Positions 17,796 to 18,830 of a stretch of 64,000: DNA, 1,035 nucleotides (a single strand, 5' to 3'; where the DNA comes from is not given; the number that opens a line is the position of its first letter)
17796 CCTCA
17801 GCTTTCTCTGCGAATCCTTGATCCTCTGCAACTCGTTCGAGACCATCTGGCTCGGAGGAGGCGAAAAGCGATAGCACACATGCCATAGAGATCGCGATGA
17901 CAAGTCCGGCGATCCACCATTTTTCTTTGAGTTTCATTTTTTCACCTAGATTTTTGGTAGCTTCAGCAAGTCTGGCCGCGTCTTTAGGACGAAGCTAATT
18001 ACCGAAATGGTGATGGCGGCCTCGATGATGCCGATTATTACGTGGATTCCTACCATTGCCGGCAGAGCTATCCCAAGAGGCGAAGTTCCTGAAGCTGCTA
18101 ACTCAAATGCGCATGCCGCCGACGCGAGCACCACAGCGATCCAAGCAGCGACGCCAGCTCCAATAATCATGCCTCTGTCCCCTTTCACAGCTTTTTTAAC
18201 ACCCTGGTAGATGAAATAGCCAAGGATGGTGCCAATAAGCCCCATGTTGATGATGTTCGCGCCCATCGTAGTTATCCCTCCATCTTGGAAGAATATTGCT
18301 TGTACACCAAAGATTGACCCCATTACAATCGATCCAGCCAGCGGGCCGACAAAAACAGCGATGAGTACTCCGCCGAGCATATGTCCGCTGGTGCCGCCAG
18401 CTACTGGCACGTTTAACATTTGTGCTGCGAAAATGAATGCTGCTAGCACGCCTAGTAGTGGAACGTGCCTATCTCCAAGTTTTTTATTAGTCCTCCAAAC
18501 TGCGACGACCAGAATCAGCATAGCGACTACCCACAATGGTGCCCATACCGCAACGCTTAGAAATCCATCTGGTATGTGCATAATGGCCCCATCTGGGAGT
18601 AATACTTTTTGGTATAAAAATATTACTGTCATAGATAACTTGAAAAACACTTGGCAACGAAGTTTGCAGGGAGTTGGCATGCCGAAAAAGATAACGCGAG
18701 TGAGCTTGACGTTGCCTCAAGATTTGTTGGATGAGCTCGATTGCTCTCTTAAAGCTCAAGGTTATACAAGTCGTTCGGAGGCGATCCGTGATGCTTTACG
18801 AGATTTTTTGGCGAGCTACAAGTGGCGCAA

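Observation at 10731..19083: Nickel acquisition, regulation and use co-localised in one 8.4 kb stretch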

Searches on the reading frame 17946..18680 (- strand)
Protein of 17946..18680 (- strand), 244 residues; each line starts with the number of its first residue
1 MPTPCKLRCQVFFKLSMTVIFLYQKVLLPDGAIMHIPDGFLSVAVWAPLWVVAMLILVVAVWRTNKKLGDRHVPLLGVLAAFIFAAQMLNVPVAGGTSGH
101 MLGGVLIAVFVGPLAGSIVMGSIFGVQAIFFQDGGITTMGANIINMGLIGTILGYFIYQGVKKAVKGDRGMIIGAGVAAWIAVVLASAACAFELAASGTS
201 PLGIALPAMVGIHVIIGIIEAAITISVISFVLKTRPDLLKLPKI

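Call 3: search_protein_families(library=pfam, proteins=[window:17946-18680:-], max_evalue=0.01)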
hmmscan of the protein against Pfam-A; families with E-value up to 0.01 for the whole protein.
window:17946-18680:- (244 aa): 1 family
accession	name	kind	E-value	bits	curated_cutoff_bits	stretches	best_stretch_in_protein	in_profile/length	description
PF01891.21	CbiM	-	7e-61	206.1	23.1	1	35-238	1-205/205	Cobalt uptake substrate-specific transmembrane region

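Call 4: search_protein_families(library=ncbifam, proteins=[window:17946-18680:-], max_evalue=0.01)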
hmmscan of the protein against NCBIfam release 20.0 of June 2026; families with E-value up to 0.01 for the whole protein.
window:17946-18680:- (244 aa): 12 families
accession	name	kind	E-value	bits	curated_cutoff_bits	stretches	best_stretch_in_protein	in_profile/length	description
NF004902.0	PRK06265.1-1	equivalog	3.1e-59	200.2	219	1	34-241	1-205/213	cobalt transporter CbiM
NF005598.0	PRK07331.1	equivalog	4.7e-44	151.1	401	1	34-240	1-221/323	cobalt transporter CbiM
NF008873.0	PRK11909.1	equivalog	2.5e-42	145.2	225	1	34-239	1-218/230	cobalt transporter CbiM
NF006184.0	PRK08319.1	equivalog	2.6e-29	102.4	180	1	34-240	1-213/224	energy-coupling factor ABC transporter permease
NF004905.0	PRK06265.1-5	equivalog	1.1e-21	77.9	173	1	34-241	1-199/205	cobalt transporter CbiM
TIGR00123.1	cbiM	equivalog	1.3e-20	74.2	184.15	1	34-240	1-213/214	cobalt ECF transporter S component CbiM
NF004907.0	PRK06265.2-2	subfamily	1.8e-20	73.4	200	1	30-241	17-219/221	cobalt transporter CbiM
NF004903.0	PRK06265.1-3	equivalog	2.4e-17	63.1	193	1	33-240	1-199/211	cobalt transporter CbiM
NF004906.0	PRK06265.2-1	equivalog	1.1e-15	58.1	205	1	34-240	1-210/212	cobalt transporter CbiM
NF004909.0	PRK06265.2-5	equivalog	1.5e-14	54.6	172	1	34-240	1-195/196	cobalt transporter CbiM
NF004908.0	PRK06265.2-3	equivalog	1e-13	51.8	205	1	34-240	1-198/211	cobalt transporter CbiM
NF004904.0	PRK06265.1-4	equivalog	4.7e-09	36.2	172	1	34-240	1-200/206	cobalt transporter CbiM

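Call 16: find_homologous_proteins(query=window:17946-18581:-, max_evalue=1e-10)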
Query window:17946-18581:- (211 aa): 7984 proteins with E <= 1e-10 among 8000 candidates; the best 120 are listed.
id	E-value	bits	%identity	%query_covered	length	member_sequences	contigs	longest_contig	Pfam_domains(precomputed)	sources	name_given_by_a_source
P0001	2.8e-120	418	98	100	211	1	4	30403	PF01891.22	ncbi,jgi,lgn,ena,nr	ncbi:MAG: cobalamin biosynthesis protein CbiM [Hadesarchaea archaeon DG-33]|nr:MAG: cobalamin biosyn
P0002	1.6e-119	415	96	100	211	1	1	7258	PF01891.22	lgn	-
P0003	6.1e-119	413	96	100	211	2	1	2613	PF01891.22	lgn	-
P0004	1.7e-118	412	94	100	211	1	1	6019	PF01891.22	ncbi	-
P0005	3.0e-118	411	95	100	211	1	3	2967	PF01891.22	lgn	-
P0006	3.7e-118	411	95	100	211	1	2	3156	PF01891.22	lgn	-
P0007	4.4e-118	410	95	100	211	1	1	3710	PF01891.22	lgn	-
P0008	5.1e-118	410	95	100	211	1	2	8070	PF01891.22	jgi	-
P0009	8.4e-118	409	95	100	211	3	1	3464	PF01891.22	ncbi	-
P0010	9.0e-118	409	95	100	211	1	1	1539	PF01891.22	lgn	-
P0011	9.3e-118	409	94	100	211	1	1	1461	PF01891.22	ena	-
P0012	1.3e-117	409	95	100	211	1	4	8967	PF01891.22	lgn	-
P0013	5.0e-117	407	94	100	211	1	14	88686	PF01891.22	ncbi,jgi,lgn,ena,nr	ncbi:putative fused nickel transport protein LarMN [subsurface metagenome]|nr:MAG: cobalamin biosynt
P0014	7.0e-117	406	94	100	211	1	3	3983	PF01891.22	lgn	-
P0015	1.5e-116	405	93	100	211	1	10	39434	PF01891.22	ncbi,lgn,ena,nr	ncbi:MAG: energy-coupling factor ABC transporter permease [Hadesarchaea archaeon]|nr:energy-coupling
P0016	2.9e-116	404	93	100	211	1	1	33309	PF01891.22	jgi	-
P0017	4.3e-116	404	93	100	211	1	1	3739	PF01891.22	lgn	-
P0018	6.2e-116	403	93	100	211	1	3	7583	PF01891.22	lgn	-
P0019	1.5e-115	402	93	100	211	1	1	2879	PF01891.22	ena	-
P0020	9.1e-107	373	85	100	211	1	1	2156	PF01891.22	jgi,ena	-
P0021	1.8e-106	372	83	100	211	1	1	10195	PF01891.22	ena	-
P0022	7.2e-106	370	94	93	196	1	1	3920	PF01891.22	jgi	-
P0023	3.8e-105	368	83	100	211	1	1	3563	PF01891.22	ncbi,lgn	-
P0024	3.7e-103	362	82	100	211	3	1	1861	PF01891.22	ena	-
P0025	3.1e-102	359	82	100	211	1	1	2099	PF01891.22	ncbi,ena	-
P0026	8.4e-101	354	81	100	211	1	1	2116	PF01891.22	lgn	-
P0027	5.9e-100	351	79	100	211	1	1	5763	PF01891.22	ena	-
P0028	1.1e-99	350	80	100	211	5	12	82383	PF01891.22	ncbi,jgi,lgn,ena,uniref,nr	ncbi:MAG: cobalamin biosynthesis protein CbiM [Candidatus Hadarchaeum yellowstonense]|jgi:cobalt/nic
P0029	4.4e-99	348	79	100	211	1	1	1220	PF01891.22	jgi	jgi:cobalt/nickel transport system permease protein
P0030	9.3e-99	347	81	100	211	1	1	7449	PF01891.22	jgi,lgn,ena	-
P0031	3.1e-98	346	80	100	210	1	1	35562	PF01891.22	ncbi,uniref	ncbi:MAG: energy-coupling factor ABC transporter permease [Candidatus Hadarchaeum sp.]|uniref:energy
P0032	7.4e-98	344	79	100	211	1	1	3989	PF01891.22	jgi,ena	-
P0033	3.5e-97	342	81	100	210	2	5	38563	PF01891.22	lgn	-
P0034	4.2e-97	342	76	100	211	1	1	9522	PF01891.22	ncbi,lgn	-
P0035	8.5e-97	341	79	100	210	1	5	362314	PF01891.22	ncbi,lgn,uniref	ncbi:MAG: energy-coupling factor ABC transporter permease [Candidatus Hadarchaeum sp.]|uniref:energy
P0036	1.7e-96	340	77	100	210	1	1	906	PF01891.22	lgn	-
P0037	1.9e-96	340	78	100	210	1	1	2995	PF01891.22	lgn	-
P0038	1.7e-93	330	77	100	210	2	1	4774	PF01891.22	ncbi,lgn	ncbi:MAG: energy-coupling factor ABC transporter permease [Candidatus Hadarchaeum sp.]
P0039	3.1e-92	326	72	100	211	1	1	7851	PF01891.22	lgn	-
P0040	2.2e-91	323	70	100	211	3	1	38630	PF01891.22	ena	-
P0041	3.0e-91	323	70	100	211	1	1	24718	PF01891.22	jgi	jgi:cobalt/nickel transport system permease protein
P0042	5.0e-91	322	72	100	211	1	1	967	PF01891.22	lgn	-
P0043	7.4e-91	321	72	100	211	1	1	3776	PF01891.22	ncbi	-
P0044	9.5e-91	321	69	100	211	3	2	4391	PF01891.22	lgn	-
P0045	1.1e-90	321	69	100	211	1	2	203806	PF01891.22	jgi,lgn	jgi:cobalt/nickel transport system permease protein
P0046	1.7e-90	320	69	100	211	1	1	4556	PF01891.22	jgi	jgi:cobalt/nickel transport system permease protein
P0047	1.8e-90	320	70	100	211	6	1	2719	PF01891.22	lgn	-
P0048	2.2e-90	320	69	100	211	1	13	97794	PF01891.22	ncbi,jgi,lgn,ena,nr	ncbi:MAG: cobalamin biosynthesis protein CbiM [Hadesarchaea archaeon]|jgi:cobalt/nickel transport sy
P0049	4.1e-90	319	68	100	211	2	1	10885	PF01891.22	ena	-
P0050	6.0e-90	318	70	100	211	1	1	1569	PF01891.22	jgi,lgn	jgi:cobalt/nickel transport system permease protein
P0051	6.9e-90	318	68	100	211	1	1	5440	PF01891.22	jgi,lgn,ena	-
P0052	3.6e-89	316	68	100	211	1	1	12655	PF01891.22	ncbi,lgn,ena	-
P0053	4.7e-89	316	69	100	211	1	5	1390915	PF01891.22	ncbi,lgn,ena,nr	ncbi:MAG: cobalamin biosynthesis protein CbiM [Candidatus Altiarchaeales archaeon IMC4]|nr:MAG: coba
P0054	6.2e-89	315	69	100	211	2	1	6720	PF01891.22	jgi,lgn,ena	-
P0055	7.3e-89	315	70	100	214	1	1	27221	PF01891.22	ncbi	-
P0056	2.7e-88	313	95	79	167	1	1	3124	PF01891.22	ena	-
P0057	5.5e-88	312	69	100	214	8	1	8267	PF01891.22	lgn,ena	-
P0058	9.1e-88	311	68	100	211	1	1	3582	PF01891.22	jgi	jgi:cobalt/nickel transport system permease protein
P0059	6.2e-87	309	71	100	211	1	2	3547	PF01891.22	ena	-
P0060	8.2e-87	308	68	100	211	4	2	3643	PF01891.22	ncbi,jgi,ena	-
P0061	8.6e-87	308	66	100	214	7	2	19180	PF01891.22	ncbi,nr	ncbi:MAG: energy-coupling factor ABC transporter permease [Methanocellales archaeon]|nr:energy-coupl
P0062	8.6e-86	305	68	100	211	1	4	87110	PF01891.22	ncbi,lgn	ncbi:MAG: energy-coupling factor ABC transporter permease [Candidatus Hydrothermarchaeota archaeon]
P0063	3.8e-84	300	66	100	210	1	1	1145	PF01891.22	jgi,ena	jgi:cobalt/nickel transport system permease protein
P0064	4.3e-84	299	66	100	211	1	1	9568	PF01891.22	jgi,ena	-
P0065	8.5e-84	298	66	100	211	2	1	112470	PF01891.22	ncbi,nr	ncbi:MAG: energy-coupling factor ABC transporter permease [Candidatus Altiarchaeota archaeon]|nr:ene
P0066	3.0e-83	297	67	100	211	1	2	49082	PF01891.22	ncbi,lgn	-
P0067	6.6e-83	295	66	100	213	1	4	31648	PF01891.22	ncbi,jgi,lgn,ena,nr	ncbi:MAG: hypothetical protein A7316_09850 [Candidatus Altiarchaeales archaeon WOR_SM1_86-2]|nr:MAG:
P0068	1.5e-82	294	70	93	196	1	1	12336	PF01891.22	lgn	-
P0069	9.9e-82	292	68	100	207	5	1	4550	PF01891.22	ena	-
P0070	1.7e-81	291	68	100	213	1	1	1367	PF01891.22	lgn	-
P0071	2.2e-81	291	65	100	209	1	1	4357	PF01891.22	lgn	-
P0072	3.5e-81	290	66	100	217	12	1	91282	PF01891.22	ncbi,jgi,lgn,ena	-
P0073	3.7e-81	290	64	100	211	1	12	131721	PF01891.22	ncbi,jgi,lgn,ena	-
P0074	2.5e-80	287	64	100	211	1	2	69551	PF01891.22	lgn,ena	-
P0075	3.6e-80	287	64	100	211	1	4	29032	PF01891.22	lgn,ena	-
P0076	5.6e-80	286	62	100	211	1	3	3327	PF01891.22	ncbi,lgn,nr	ncbi:MAG: energy-coupling factor ABC transporter permease [Halobacteriota archaeon]|nr:energy-coupli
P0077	4.0e-79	283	59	100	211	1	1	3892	PF01891.22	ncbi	-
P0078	5.1e-79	283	62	100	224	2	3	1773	PF01891.22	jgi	jgi:cobalt/nickel transport system permease protein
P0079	8.3e-79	282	63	100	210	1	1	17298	PF01891.22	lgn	-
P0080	9.4e-79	282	66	100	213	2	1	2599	PF01891.22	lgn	-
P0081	1.4e-78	281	63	100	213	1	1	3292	PF01891.22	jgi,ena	jgi:cobalt/nickel transport system permease protein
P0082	2.4e-78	281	62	100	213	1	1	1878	PF01891.22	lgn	-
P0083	3.5e-78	280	63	100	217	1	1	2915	PF01891.22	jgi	jgi:cobalt/nickel transport system permease protein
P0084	4.1e-78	280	63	100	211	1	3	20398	PF01891.22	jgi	jgi:cobalt/nickel transport system permease protein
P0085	6.5e-78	279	62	100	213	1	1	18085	PF01891.22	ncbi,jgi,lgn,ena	-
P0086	7.1e-78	279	64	100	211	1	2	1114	PF01891.22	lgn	-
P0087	9.4e-78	279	64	100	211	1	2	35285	PF01891.22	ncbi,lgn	ncbi:MAG: energy-coupling factor ABC transporter permease [Candidatus Methanofastidiosia archaeon]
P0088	1.7e-77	278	64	100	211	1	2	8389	PF01891.22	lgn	-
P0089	3.5e-77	277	63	99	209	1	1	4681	PF01891.22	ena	-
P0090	4.9e-77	276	63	100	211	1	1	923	PF01891.22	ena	-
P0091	6.6e-77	276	63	99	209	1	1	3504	PF01891.22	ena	-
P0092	8.8e-77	275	63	100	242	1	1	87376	PF01891.22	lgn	-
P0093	1.6e-76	275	64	99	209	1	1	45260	PF01891.22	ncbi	ncbi:MAG: cobalt transporter CbiM [Candidatus Methanofastidiosia archaeon]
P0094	2.2e-76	274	62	100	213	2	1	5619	PF01891.22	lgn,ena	-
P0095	2.8e-76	274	63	100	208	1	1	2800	PF01891.22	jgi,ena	-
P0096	3.5e-76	273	63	99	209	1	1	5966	PF01891.22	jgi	jgi:cobalt/nickel transport system permease protein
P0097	4.3e-76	273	63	100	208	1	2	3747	PF01891.22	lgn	-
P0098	4.5e-76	273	61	100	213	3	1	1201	PF01891.22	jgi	-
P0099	7.3e-76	272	63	100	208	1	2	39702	PF01891.22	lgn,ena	-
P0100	8.3e-76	272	62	99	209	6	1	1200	PF01891.22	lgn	-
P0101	9.7e-76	272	66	100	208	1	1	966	PF01891.22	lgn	-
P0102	1.1e-75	272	61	100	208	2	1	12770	PF01891.22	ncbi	ncbi:MAG: energy-coupling factor ABC transporter permease [Methanobacteriota archaeon]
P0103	1.5e-75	271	62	100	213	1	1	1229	PF01891.22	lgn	-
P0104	2.8e-75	271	63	100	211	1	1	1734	PF01891.22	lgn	-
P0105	3.0e-75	270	62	100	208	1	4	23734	PF01891.22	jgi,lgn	jgi:cobalt/nickel transport system permease protein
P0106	5.3e-75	270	65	93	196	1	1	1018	PF01891.22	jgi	jgi:cobalt/nickel transport system permease protein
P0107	1.9e-74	268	63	98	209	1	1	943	PF01891.22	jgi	jgi:cobalt/nickel transport system permease protein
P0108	2.1e-74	268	59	100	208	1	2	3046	PF01891.22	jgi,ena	-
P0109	2.4e-74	268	63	100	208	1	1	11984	PF01891.22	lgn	-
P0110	2.4e-74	267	63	100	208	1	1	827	PF01891.22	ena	-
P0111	2.8e-74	267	59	99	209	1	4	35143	PF01891.22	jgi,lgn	jgi:cobalt/nickel transport system permease protein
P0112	3.7e-74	267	61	100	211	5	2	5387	PF01891.22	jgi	jgi:cobalt/nickel transport system permease protein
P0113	4.6e-74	267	62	100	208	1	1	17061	PF01891.22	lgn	-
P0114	4.9e-74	266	61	100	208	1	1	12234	PF01891.22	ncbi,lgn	ncbi:MAG: energy-coupling factor ABC transporter permease [Candidatus Altiarchaeota archaeon]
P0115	5.0e-74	266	60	99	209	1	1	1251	PF01891.22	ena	-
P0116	5.7e-74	266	62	99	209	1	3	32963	PF01891.22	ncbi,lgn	-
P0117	6.9e-74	266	60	99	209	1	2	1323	PF01891.22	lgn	-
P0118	8.3e-74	266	58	100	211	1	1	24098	PF01891.22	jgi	jgi:cobalt/nickel transport system permease protein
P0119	8.6e-74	266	63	99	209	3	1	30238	PF01891.22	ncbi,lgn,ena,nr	ncbi:MAG: cobalt transporter CbiM [Theionarchaea archaeon]|nr:cobalt transporter CbiM [Theionarchaea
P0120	9.6e-74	266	63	100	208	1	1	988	PF01891.22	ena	-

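Call 17: search_solved_structures(query=window:17946-18581:-, max_evalue=0.001, show_alignments=3)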
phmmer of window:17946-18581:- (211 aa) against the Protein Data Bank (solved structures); distinct sequences matched with E-value up to 0.001: 3.
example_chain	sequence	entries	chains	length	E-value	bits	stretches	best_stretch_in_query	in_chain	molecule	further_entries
4m58_A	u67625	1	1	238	4.8e-29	104.8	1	1-201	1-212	Cobalamin biosynthesis protein CbiM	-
4m5b_A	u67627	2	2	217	4.5e-28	101.6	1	1-200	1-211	Cobalamin biosynthesis protein CbiM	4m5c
5x3x_M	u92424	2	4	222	1.3e-08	38.1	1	1-184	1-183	Cobalt transport protein CbiM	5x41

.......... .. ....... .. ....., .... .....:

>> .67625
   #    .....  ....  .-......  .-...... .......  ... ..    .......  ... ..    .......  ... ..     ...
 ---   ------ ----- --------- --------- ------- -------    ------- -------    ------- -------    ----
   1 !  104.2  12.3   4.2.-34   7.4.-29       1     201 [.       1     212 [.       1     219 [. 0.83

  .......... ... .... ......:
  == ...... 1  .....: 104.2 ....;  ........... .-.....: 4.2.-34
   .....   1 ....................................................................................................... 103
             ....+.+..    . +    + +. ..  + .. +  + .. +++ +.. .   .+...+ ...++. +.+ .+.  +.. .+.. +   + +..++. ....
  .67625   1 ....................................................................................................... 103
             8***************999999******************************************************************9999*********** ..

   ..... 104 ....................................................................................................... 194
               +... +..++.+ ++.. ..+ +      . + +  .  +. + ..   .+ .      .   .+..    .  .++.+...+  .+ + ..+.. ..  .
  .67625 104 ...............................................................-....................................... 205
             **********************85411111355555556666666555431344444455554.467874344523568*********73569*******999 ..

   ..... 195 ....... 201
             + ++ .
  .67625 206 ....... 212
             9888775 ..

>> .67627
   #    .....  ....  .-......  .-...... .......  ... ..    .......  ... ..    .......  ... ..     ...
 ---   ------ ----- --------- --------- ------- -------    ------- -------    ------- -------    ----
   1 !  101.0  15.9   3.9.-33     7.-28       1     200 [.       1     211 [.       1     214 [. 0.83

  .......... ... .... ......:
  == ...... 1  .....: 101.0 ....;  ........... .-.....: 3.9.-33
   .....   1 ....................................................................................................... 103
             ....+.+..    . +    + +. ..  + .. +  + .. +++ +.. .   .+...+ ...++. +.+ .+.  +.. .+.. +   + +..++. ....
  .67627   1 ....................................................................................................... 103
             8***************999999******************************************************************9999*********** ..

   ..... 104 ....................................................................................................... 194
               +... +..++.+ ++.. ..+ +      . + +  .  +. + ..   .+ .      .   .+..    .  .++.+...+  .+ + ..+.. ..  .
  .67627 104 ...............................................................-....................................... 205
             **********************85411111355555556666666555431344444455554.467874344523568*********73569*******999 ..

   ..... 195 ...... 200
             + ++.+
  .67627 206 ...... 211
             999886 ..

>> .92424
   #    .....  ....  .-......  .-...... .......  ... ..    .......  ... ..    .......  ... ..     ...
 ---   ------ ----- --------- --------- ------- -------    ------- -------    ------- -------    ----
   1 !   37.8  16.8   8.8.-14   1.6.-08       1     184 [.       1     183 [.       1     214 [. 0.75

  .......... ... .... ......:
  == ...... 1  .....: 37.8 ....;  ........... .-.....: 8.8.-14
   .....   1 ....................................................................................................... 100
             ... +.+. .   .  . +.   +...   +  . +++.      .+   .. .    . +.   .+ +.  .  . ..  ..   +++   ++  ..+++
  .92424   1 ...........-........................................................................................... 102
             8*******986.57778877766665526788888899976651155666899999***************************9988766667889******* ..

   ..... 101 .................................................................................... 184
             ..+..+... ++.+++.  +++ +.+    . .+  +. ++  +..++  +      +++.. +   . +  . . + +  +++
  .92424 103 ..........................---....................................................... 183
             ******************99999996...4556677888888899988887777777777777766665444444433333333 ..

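Call 32: find_encoding_contigs(protein=P0028, flank=8000, max_places=2)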
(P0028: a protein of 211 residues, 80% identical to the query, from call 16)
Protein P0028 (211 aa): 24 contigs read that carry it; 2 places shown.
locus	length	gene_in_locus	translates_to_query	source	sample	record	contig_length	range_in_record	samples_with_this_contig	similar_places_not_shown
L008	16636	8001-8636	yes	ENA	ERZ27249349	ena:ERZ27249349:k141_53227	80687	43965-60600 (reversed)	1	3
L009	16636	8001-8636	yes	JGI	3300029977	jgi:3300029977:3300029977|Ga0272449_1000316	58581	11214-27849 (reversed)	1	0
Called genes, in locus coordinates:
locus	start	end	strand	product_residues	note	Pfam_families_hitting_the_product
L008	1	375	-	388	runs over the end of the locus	PF00108:Thiolase_N, PF22691:Thiolase_C_1, PF02803:Thiolase_C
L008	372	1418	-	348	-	PF01154:HMG_CoA_synt_N (weak), PF08540:HMG_CoA_synt_C (weak), PF08541:ACP_syn_III_C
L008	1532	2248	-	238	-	PF01381:HTH_3, PF13560:HTH_31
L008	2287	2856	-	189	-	PF01381:HTH_3, PF12844:HTH_19 (weak), PF13560:HTH_31, PF00571:CBS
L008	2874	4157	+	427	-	PF01941:AdoMet_Synthase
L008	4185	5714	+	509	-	PF01702:TGT, PF17884:DUF5591 (faint)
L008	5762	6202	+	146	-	PF13404:HTH_AsnC-type, PF13412:HTH_24, PF01037:AsnC_trans_reg, PF22482:AsnC_trans_reg_3 (weak)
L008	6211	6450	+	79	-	PF27357:MJ1579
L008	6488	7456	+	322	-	PF01008:IF-2B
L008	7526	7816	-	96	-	PF16325:Peptidase_U32_C (weak), PF03144:GTP_EFTU_D2 (weak)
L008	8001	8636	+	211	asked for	PF01891:CbiM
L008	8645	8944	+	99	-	PF13190:PDGLE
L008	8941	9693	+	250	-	PF02361:CbiQ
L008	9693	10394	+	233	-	PF00005:ABC_tran, PF02463:SMC_N, PF13304:AAA_21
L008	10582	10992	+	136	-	PF01402:RHH_1, PF08753:NikR_C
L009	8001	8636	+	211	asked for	PF01891:CbiM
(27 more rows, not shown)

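Call 33: find_encoding_contigs(protein=P0053, flank=6000, max_places=1)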
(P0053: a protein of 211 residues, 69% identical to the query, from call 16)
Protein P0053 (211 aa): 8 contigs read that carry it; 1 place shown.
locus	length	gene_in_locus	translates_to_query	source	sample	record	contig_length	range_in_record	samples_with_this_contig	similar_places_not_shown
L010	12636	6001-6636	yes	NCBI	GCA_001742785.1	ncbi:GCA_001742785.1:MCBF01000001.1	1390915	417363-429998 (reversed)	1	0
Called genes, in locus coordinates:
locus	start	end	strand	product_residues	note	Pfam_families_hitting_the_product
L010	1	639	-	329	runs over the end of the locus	-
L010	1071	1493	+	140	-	-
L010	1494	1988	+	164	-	PF08937:ThsB_TIR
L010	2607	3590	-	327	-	PF02826:2-Hacid_dh_C (weak), PF03446:NAD_binding_2 (weak), PF07991:KARI_N, PF01450:KARI_C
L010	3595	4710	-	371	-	-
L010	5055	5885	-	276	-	PF23416:DUF7107 (faint)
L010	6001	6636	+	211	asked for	PF01891:CbiM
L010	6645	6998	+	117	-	PF13190:PDGLE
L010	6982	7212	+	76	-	PF01037:AsnC_trans_reg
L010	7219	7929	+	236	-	PF02361:CbiQ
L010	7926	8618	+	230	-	PF00005:ABC_tran, PF13304:AAA_21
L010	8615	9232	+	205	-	PF02593:DUF166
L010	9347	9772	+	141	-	-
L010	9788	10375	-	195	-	PF12804:NTP_transf_3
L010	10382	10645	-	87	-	-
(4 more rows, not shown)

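Call 34: find_encoding_contigs(protein=P0062, flank=6000, max_places=1)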
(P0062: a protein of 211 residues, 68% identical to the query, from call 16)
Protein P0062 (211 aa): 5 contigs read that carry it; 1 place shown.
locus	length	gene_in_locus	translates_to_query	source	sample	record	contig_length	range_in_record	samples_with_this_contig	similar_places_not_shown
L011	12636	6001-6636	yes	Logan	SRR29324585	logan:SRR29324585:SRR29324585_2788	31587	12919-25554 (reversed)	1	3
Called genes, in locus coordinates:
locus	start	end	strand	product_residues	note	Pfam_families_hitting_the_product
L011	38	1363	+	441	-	PF14522:Cytochrome_C7 (faint)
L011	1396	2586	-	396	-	PF04055:Radical_SAM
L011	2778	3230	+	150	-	-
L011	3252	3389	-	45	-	-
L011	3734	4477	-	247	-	PF06745:ATPase, PF13481:AAA_25 (weak), PF23442:DUF7125 (faint)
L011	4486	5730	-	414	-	-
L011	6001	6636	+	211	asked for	PF01891:CbiM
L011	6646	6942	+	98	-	PF13190:PDGLE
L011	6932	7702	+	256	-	PF02361:CbiQ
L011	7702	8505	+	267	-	PF00005:ABC_tran, PF02463:SMC_N (weak), PF13304:AAA_21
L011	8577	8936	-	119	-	PF01638:HxlR, PF01047:MarR (weak), PF13412:HTH_24 (weak), PF13601:HTH_34 (weak)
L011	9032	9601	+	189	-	PF05425:CopD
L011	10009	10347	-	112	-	PF00137:ATP-synt_C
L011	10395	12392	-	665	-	PF01496:V_ATPase_I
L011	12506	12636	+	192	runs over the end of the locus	-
